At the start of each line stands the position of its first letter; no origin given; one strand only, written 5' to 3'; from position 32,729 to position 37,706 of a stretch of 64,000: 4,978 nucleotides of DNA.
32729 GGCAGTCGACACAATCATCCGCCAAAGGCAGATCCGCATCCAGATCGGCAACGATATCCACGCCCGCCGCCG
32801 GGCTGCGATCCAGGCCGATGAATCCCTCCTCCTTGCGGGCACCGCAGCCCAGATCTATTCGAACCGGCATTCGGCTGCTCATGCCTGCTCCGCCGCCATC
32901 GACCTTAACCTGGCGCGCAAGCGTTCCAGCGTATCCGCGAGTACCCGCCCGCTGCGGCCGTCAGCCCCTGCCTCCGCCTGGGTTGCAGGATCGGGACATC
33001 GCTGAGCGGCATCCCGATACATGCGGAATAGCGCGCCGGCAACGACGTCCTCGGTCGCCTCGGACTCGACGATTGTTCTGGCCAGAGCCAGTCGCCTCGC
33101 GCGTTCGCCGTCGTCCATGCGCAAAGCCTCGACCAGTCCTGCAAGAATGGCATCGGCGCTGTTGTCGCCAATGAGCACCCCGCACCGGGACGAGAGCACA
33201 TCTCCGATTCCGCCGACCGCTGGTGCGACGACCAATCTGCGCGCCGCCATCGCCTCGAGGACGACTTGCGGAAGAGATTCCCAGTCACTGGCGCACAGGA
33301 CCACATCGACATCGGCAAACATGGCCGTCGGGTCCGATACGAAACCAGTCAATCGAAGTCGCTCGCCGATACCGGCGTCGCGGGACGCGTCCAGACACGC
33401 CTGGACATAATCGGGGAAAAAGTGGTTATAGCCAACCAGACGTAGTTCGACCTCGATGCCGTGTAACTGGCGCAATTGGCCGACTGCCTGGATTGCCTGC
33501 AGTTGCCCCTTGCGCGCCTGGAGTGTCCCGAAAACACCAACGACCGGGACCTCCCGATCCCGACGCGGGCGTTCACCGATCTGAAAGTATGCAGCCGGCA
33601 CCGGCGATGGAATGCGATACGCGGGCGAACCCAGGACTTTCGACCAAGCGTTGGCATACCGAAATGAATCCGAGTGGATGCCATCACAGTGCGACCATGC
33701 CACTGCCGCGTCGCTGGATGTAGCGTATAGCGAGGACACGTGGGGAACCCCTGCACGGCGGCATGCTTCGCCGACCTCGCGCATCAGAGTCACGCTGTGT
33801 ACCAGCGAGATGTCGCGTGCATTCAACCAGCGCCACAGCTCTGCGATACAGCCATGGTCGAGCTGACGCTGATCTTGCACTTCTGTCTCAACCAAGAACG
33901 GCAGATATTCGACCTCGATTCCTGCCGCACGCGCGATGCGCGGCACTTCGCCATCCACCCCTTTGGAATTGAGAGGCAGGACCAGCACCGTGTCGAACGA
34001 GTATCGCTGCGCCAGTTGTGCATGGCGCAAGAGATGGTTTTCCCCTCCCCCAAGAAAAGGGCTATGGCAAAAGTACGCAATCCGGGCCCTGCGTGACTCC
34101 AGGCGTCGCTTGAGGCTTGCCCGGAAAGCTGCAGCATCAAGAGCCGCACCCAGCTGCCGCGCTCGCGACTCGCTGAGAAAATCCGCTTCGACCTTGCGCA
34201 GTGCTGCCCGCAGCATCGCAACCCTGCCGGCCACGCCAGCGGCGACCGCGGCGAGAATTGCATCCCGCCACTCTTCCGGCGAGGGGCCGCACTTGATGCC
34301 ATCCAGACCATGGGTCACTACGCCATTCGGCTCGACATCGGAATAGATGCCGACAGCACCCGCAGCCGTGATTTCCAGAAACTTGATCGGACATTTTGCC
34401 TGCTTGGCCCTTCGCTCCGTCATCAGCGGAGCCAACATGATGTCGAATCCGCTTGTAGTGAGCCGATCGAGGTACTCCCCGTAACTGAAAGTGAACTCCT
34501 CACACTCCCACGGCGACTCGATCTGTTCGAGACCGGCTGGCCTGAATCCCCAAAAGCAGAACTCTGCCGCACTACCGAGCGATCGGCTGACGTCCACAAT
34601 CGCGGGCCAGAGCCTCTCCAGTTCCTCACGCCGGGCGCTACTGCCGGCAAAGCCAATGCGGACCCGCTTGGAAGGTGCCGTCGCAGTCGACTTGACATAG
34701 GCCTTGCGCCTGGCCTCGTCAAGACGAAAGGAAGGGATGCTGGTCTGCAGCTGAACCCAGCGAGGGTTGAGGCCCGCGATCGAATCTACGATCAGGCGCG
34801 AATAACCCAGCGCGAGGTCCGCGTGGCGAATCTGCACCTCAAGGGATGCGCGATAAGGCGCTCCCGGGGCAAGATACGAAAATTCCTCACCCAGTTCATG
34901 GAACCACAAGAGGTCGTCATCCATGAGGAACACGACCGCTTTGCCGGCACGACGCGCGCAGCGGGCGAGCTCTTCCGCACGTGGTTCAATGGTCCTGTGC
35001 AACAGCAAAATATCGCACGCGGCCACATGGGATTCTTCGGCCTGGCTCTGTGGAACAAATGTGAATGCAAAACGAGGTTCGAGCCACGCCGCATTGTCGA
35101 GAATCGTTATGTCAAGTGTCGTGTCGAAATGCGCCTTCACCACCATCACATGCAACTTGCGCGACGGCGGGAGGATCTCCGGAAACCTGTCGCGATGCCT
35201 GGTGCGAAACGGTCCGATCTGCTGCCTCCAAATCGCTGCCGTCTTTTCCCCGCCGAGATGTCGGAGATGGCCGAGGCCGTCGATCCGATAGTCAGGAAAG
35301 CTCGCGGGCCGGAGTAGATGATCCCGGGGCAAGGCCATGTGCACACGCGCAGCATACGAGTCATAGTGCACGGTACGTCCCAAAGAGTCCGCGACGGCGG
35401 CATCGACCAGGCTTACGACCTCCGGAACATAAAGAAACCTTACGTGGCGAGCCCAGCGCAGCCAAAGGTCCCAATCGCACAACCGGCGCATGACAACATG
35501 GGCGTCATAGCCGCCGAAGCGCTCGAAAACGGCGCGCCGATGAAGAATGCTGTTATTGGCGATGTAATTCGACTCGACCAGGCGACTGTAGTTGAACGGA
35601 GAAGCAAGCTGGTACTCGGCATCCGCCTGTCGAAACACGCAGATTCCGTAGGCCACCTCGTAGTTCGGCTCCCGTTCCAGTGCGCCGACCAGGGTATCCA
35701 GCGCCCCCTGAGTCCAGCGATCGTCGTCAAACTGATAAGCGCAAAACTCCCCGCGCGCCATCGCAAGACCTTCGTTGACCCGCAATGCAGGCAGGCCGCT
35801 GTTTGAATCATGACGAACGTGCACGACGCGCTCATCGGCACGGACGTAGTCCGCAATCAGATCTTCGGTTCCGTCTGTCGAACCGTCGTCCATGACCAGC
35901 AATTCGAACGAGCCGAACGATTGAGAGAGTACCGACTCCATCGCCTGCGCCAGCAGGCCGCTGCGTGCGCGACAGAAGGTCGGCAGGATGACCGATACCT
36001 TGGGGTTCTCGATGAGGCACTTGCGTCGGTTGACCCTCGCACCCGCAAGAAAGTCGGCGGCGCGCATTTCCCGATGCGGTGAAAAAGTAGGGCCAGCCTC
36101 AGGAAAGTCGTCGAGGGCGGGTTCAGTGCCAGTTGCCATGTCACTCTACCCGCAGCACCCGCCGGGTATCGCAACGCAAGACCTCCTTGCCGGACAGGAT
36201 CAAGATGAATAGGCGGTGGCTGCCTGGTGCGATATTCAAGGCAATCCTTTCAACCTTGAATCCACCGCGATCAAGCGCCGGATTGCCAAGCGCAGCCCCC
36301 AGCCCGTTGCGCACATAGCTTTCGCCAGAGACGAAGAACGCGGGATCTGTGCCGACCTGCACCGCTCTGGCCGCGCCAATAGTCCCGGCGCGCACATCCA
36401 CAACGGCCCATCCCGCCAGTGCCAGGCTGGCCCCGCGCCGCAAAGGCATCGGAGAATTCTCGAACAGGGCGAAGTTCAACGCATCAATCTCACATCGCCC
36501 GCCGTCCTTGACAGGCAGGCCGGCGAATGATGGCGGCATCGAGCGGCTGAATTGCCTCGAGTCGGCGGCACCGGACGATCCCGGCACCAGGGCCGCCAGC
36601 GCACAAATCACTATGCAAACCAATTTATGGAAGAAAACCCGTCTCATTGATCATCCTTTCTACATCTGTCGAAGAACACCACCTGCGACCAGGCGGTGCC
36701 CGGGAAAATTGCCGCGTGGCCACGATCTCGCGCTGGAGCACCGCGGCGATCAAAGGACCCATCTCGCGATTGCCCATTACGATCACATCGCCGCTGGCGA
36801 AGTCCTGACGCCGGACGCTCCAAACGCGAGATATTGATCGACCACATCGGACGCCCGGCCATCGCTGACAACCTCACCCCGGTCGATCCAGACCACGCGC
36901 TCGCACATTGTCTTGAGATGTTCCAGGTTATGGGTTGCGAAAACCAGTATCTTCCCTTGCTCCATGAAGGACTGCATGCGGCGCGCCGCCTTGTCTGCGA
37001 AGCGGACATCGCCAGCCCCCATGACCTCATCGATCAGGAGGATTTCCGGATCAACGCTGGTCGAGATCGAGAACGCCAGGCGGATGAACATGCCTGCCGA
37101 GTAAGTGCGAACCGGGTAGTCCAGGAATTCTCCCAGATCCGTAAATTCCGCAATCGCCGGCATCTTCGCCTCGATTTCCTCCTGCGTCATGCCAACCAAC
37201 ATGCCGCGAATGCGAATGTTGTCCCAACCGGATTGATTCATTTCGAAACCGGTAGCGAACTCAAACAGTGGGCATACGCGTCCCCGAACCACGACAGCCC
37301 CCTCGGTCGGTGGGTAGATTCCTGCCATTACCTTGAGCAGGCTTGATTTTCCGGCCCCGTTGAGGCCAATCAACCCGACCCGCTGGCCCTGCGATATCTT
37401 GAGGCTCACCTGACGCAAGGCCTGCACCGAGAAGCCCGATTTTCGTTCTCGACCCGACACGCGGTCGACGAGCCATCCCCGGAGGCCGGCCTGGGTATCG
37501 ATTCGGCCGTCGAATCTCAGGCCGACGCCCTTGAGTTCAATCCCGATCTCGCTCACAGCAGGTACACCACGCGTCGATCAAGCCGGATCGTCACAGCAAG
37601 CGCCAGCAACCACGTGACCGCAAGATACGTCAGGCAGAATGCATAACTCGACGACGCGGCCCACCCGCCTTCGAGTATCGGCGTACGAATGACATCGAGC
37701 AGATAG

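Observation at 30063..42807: prsT heads a 9-to-10-gene operon encoding a complete ABC-transporter-dependent glycan pathway inside a PEP-CTERM locus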

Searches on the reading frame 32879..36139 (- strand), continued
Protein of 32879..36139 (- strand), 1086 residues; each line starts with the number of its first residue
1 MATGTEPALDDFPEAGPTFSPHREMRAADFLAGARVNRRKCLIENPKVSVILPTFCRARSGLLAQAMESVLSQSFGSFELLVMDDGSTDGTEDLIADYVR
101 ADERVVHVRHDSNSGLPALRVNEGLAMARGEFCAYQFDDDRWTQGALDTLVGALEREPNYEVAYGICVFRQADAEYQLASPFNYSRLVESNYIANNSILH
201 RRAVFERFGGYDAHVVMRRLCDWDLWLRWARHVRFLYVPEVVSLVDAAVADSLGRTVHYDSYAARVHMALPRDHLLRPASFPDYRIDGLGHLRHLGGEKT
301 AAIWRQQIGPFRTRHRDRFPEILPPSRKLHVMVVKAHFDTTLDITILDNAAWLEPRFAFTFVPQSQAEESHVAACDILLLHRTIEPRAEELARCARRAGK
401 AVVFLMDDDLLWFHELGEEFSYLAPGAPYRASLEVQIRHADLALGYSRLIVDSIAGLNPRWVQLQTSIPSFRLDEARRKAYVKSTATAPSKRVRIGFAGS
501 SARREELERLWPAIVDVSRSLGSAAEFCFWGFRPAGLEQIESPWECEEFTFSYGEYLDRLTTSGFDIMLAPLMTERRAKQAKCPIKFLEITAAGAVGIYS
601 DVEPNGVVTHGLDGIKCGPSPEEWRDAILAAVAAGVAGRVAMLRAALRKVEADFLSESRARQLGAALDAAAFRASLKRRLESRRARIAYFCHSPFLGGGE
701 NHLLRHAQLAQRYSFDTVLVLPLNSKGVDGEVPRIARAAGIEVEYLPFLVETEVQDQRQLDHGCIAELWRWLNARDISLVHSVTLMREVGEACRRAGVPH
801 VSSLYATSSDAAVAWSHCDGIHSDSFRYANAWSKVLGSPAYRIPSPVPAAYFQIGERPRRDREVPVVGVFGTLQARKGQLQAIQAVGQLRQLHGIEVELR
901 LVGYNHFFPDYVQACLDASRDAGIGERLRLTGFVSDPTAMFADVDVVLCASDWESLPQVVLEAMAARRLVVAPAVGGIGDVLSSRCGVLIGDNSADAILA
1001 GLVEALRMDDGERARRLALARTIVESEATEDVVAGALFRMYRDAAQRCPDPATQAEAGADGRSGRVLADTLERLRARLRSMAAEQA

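Call 69: search_protein_families(library=pfam, proteins=[L085:9266-9952:+], max_evalue=10)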
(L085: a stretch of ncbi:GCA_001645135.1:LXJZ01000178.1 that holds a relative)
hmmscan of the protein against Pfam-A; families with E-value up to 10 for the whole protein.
L085:9266-9952:+ (228 aa): 0 families

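Call 76: find_encoding_contigs(protein=P0123, flank=10000, max_places=1)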
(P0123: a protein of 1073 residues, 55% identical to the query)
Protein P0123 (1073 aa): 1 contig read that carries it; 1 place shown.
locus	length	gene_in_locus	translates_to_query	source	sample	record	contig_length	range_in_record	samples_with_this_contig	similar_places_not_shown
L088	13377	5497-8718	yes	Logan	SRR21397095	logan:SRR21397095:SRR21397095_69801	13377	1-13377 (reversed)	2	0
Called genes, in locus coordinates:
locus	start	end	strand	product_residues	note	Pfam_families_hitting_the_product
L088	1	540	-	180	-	?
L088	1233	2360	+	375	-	PF01041:DegT_DnrJ_EryC1, PF00266:Aminotran_5 (weak)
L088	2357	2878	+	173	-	PF13302:Acetyltransf_3, PF13420:Acetyltransf_4 (weak), PF13523:Acetyltransf_8, PF00583:Acetyltransf_1, PF13508:Acetyltransf_7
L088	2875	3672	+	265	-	PF01061:ABC2_membrane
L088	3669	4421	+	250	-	PF00005:ABC_tran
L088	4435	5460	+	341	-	PF01757:Acyl_transf_3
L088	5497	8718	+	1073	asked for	PF00535:Glycos_transf_2, PF10111:Glyco_tranf_2_2 (faint), PF00534:Glycos_transf_1, PF13692:Glyco_trans_1_4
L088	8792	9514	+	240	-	PF00685:Sulfotransfer_1 (faint)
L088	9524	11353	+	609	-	PF08241:Methyltransf_11 (weak)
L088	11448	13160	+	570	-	PF00534:Glycos_transf_1 (weak)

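Call 77: find_encoding_contigs(protein=P0124, flank=10000, max_places=1)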
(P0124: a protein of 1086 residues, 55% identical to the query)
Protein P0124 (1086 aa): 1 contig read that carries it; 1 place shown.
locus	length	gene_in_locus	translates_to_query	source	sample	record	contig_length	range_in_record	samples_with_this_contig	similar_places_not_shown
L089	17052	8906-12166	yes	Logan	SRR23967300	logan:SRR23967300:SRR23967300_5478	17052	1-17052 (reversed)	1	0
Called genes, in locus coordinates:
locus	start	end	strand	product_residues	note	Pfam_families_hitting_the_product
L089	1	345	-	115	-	?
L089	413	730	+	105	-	-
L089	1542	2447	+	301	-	PF01370:Epimerase, PF04321:RmlD_sub_bind, PF16363:GDP_Man_Dehyd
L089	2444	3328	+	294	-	PF00483:NTP_transferase, PF12804:NTP_transf_3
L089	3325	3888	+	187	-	PF00908:dTDP_sugar_isom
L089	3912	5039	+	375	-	PF01041:DegT_DnrJ_EryC1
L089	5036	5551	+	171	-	PF13302:Acetyltransf_3, PF13420:Acetyltransf_4, PF13523:Acetyltransf_8, PF00583:Acetyltransf_1, PF13508:Acetyltransf_7 (weak)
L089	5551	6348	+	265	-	-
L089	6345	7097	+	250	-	PF00005:ABC_tran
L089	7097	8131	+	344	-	PF00106:adh_short (weak), PF01073:3Beta_HSD, PF01370:Epimerase, PF02719:Polysacc_synt_2, PF04321:RmlD_sub_bind, PF07993:NAD_binding_4 (faint), PF08659:KR (weak), PF16363:GDP_Man_Dehyd, +1 more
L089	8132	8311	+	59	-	-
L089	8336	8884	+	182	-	-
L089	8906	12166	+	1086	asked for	PF00535:Glycos_transf_2, PF10111:Glyco_tranf_2_2, PF13641:Glyco_tranf_2_3 (weak), PF13692:Glyco_trans_1_4, PF00534:Glycos_transf_1, PF13692:Glyco_trans_1_4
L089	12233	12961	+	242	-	-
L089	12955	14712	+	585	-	PF08241:Methyltransf_11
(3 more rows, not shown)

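Call 78: find_encoding_contigs(protein=P0127, flank=10000, max_places=1)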
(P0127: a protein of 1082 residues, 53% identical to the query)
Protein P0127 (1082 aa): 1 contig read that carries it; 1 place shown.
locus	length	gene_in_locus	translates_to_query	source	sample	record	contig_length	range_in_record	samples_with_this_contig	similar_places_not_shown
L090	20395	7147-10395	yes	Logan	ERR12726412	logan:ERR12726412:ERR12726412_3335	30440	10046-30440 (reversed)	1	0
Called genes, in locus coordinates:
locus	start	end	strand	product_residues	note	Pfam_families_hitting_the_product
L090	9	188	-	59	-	PF04964:Flp_Fap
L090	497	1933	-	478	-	PF02878:PGM_PMM_I, PF02879:PGM_PMM_II, PF02880:PGM_PMM_III, PF00408:PGM_PMM_IV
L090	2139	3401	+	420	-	PF01943:Polysacc_synt, PF13440:Polysacc_synt_3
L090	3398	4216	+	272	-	PF00535:Glycos_transf_2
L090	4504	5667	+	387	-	PF01757:Acyl_transf_3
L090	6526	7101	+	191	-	-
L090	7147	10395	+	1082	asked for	PF00535:Glycos_transf_2, PF10111:Glyco_tranf_2_2, PF13641:Glyco_tranf_2_3 (weak), PF00534:Glycos_transf_1, PF13692:Glyco_trans_1_4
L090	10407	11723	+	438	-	-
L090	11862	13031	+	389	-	PF13477:Glyco_trans_4_2, PF13439:Glyco_transf_4, PF13579:Glyco_trans_4_4, PF20706:GT4-conflict (weak), PF00534:Glycos_transf_1, PF13524:Glyco_trans_1_2, PF13692:Glyco_trans_1_4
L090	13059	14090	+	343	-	PF00106:adh_short (weak), PF01073:3Beta_HSD, PF01370:Epimerase, PF02719:Polysacc_synt_2, PF04321:RmlD_sub_bind, PF05368:NmrA (weak), PF16363:GDP_Man_Dehyd, PF13460:NAD_binding_10, +2 more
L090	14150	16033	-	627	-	PF13727:CoA_binding_3 (weak), PF02629:CoA_binding (weak), PF17836:PglD_N (weak), PF01073:3Beta_HSD, PF01370:Epimerase, PF02719:Polysacc_synt_2, PF04321:RmlD_sub_bind, PF16363:GDP_Man_Dehyd, +1 more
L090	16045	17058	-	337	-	PF00953:Glycos_transf_4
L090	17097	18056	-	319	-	PF01073:3Beta_HSD, PF01370:Epimerase, PF02719:Polysacc_synt_2 (faint), PF04321:RmlD_sub_bind, PF13460:NAD_binding_10, PF16363:GDP_Man_Dehyd, PF07993:NAD_binding_4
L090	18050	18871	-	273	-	PF00535:Glycos_transf_2 (weak), PF13641:Glyco_tranf_2_3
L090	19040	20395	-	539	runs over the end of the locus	PF01209:Ubie_methyltran (weak), PF08241:Methyltransf_11, PF13489:Methyltransf_23 (weak), PF13649:Methyltransf_25 (faint)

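Call 79: find_encoding_contigs(protein=P0130, flank=10000, max_places=1)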
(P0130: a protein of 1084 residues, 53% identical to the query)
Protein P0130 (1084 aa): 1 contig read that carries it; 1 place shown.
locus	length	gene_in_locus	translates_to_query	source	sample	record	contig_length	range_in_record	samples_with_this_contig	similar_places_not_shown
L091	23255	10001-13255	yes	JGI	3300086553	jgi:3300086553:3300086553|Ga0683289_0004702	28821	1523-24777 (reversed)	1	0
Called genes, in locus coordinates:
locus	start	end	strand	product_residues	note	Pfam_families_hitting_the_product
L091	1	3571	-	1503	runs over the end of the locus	PF13004:BACON, PF18998:Flg_new_2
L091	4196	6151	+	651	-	PF13506:Glyco_transf_21 (faint), PF00535:Glycos_transf_2, PF10111:Glyco_tranf_2_2 (faint), PF13712:Glyco_tranf_2_5 (faint), PF13632:Glyco_trans_2_3 (faint), PF13641:Glyco_tranf_2_3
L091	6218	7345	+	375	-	PF01041:DegT_DnrJ_EryC1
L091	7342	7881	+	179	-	PF13302:Acetyltransf_3, PF13420:Acetyltransf_4 (weak), PF00583:Acetyltransf_1, PF13523:Acetyltransf_8, PF13508:Acetyltransf_7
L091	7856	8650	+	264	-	-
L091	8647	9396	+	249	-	PF00005:ABC_tran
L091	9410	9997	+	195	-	-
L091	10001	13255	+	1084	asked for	PF00535:Glycos_transf_2, PF10111:Glyco_tranf_2_2 (weak), PF20706:GT4-conflict (weak), PF00534:Glycos_transf_1, PF13692:Glyco_trans_1_4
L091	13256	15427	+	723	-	PF08241:Methyltransf_11 (weak)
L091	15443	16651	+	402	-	-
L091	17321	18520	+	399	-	PF01471:PG_binding_1, PF03734:YkuD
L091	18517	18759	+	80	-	-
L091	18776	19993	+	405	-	PF21783:YNCE, PF25174:Beta-prop_THOC3 (faint), PF10282:Lactonase (faint), PF02239:Cytochrom_D1 (weak)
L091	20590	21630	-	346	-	PF05762:VWA_CoxE, PF00092:VWA, PF13519:VWA_2, PF13768:VWA_3 (weak)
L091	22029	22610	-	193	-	PF13548:DUF4126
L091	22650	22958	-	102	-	PF06514:PsbU (weak), PF12836:HHH_3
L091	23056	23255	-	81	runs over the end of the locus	PF04226:Transgly_assoc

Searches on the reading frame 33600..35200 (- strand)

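Call 69: search_protein_families(library=pfam, proteins=[window:33600-35200:-], max_evalue=10)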
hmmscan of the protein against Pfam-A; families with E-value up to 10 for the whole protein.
window:33600-35200:- (533 aa): 1 family
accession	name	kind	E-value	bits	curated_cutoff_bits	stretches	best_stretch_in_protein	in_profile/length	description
PF13439.12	Glyco_transf_4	-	0.0088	16.5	28.5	1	384-509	2-116/170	Glycosyltransferase Family 4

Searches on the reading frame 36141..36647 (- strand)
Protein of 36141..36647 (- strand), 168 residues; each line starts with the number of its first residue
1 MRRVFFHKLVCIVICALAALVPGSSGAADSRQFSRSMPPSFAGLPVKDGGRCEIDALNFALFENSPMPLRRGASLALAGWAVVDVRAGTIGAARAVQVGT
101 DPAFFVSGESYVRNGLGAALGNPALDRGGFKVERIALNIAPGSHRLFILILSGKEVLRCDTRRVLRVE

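Call 3: search_protein_families(library=pfam, proteins=[window:36141-36647:-], max_evalue=0.01)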
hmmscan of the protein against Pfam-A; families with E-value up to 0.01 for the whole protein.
window:36141-36647:- (168 aa): 0 families

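Call 4: search_protein_families(library=ncbifam, proteins=[window:36141-36647:-], max_evalue=0.01)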
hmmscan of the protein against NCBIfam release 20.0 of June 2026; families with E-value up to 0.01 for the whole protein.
window:36141-36647:- (168 aa): 0 families

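Call 69: search_protein_families(library=pfam, proteins=[window:36141-36647:-], max_evalue=10)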
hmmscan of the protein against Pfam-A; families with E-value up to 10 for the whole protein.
window:36141-36647:- (168 aa): 0 families

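Call 82: search_solved_structures(query=A6, max_evalue=10)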
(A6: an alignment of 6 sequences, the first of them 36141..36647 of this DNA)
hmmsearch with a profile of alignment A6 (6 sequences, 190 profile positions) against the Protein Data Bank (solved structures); distinct sequences matched with E-value up to 10: 1.
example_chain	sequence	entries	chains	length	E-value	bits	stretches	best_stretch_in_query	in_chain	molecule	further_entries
4epa_A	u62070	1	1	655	1.8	11.6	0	21-80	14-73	Pesticin receptor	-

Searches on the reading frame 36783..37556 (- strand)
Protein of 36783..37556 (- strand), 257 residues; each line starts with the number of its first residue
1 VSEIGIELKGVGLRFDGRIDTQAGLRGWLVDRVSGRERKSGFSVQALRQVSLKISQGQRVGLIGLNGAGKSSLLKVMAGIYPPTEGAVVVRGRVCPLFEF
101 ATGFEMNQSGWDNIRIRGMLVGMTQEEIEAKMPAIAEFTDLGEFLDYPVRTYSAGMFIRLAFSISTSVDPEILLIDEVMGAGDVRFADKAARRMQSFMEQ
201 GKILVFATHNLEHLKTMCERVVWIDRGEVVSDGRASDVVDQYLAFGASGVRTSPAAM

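Call 3: search_protein_families(library=pfam, proteins=[window:36783-37556:-], max_evalue=0.01)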
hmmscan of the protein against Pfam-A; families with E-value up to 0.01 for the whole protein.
window:36783-37556:- (257 aa): 2 families
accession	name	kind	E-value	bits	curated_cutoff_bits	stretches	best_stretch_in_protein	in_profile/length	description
PF00005.33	ABC_tran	-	3.1e-18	67.1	25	1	47-178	1-135/137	ABC transporter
PF02463.25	SMC_N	-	0.0077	16.1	40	0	48-75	16-42/220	RecF/RecN/SMC N terminal domain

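Call 4: search_protein_families(library=ncbifam, proteins=[window:36783-37556:-], max_evalue=0.01)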
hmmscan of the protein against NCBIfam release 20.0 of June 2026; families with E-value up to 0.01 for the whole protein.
window:36783-37556:- (257 aa): 187 families (the best 25 are shown)
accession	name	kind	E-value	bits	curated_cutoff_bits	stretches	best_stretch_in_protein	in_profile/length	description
NF050108.1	galactan_ABC_ATP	equivalog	3.8e-73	245.7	400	1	37-242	35-240/244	galactan export ABC transporter ATP-binding subunit Wzt/RfbE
NF010065.0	PRK13545.1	equivalog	6.2e-55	186.9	538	1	38-245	31-237/549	teichoic acids export protein ATP-binding subunit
NF010066.0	PRK13546.1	equivalog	1.4e-49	168.9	320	1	44-245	37-237/264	teichoic acids export ABC transporter ATP-binding subunit TagH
TIGR01188.1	drrA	subfamily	4.8e-30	104.9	312.45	2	108-237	81-210/302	daunorubicin resistance ABC transporter, ATP-binding protein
NF010059.0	PRK13536.1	equivalog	1.2e-25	90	549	1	46-242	58-265/342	nodulation factor ABC transporter ATP-binding protein NodI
NF010060.0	PRK13537.1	equivalog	2.5e-24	85.8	521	1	48-241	32-236/314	nodulation factor ABC transporter ATP-binding protein NodI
TIGR01288.1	nodI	equivalog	2.7e-24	85.7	424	1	47-243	20-227/303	nodulation factor ABC transporter ATP-binding protein NodI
TIGR04521.1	ECF_ATPase_2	equivalog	6.4e-24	84.5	330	2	39-94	13-68/279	energy-coupling factor transporter ATPase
TIGR03375.1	type_I_sec_LssB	subfamily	1.2e-23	83.3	693.1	2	44-92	480-528/696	type I secretion system permease/ATPase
NF040933.2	ABC_arch_GlcV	equivalog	2.5e-21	76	450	2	39-91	14-66/357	glucose ABC transporter ATP-binding protein GlcV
TIGR00968.1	3a0106s01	subfamily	9.4e-21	74.4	342.75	1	43-241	12-221/237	sulfate ABC transporter ATP-binding protein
TIGR02673.1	FtsE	equivalog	1.5e-20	73.8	264.85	2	109-227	95-213/214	cell division ATP-binding protein FtsE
TIGR03740.1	galliderm_ABC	subfamily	3.6e-20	72.6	309.75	1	45-235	14-208/223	lantibiotic protection ABC transporter ATP-binding subunit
TIGR04520.1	ECF_ATPase_1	equivalog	4.1e-20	72.3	315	2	44-93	15-64/269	energy-coupling factor transporter ATPase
TIGR01166.1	cbiO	subfamily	5.4e-20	71.7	211.8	2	44-93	5-54/190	cobalt ABC transporter, ATP-binding protein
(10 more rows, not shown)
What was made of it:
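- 36783..37556 (-): Wzt, the ABC ATPase in its short form (257 aa) without a C-terminal carbohydrate-binding module. NF050108 Wzt/RfbE gives 4e-73 (call 4).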

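Call 83: search_solved_structures(query=window:36783-37556:-, max_evalue=1e-25)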
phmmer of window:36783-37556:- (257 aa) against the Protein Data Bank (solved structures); distinct sequences matched with E-value up to 1e-25: 13.
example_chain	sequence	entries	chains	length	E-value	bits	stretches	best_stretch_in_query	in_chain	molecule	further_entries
9qhw_C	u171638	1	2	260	2.9e-63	216.9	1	34-243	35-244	ABC transporter ATP-binding protein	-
9qfx_C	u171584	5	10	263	3e-63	216.9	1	34-243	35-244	ABC transporter ATP-binding protein | Probable o-antigen/lipopolysaccharide transport ATP-binding protein ABC transporter RfbE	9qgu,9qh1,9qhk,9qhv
9qhx_C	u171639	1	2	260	7.6e-63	215.6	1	34-243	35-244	ABC transporter ATP-binding protein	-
9qhj_C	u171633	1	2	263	7.8e-63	215.5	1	34-243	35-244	Probable o-antigen/lipopolysaccharide transport ATP-binding protein ABC transporter RfbE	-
6jbh_A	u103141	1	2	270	7.3e-53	182.9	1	43-245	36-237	TarH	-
6amx_A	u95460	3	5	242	4.9e-49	170.4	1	46-242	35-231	ABC transporter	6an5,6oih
8dku_A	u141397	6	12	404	9.6e-49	169.4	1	46-247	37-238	ABC transporter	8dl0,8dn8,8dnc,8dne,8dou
6m96_A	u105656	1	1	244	1.3e-48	169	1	46-242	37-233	ABC transporter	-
7k2t_A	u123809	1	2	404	2.5e-48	168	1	46-247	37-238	ABC transporter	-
7dd0_A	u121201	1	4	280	7.9e-48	166.4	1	41-245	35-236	Teichoic acids export ATP-binding protein TagH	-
9cfl_B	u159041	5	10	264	6.4e-45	156.9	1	45-246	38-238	Teichoic acids export ATP-binding protein TagH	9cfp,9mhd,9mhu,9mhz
8tsi_A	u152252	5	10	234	2.5e-31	112.4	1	48-230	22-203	ABC transporter ATP-binding protein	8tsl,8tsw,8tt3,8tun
8tsh_A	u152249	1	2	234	6.6e-31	111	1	48-230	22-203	ABC transporter ATP-binding protein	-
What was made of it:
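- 36783..37556 (-): The best solved relatives are mycobacterial RfbE (260-263 aa, 3e-63), TarH, and only the nucleotide-binding domain (residues 37-238) of the 404-aa Aquifex Wzt (call 83).
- On ABC-transporter-dependent O-polysaccharide (Wzm/Wzt) assembly cluster: RfbE, TarH and Aquifex Wzt are the best solved relatives (calls 3, 4, 83).
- Call 83.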
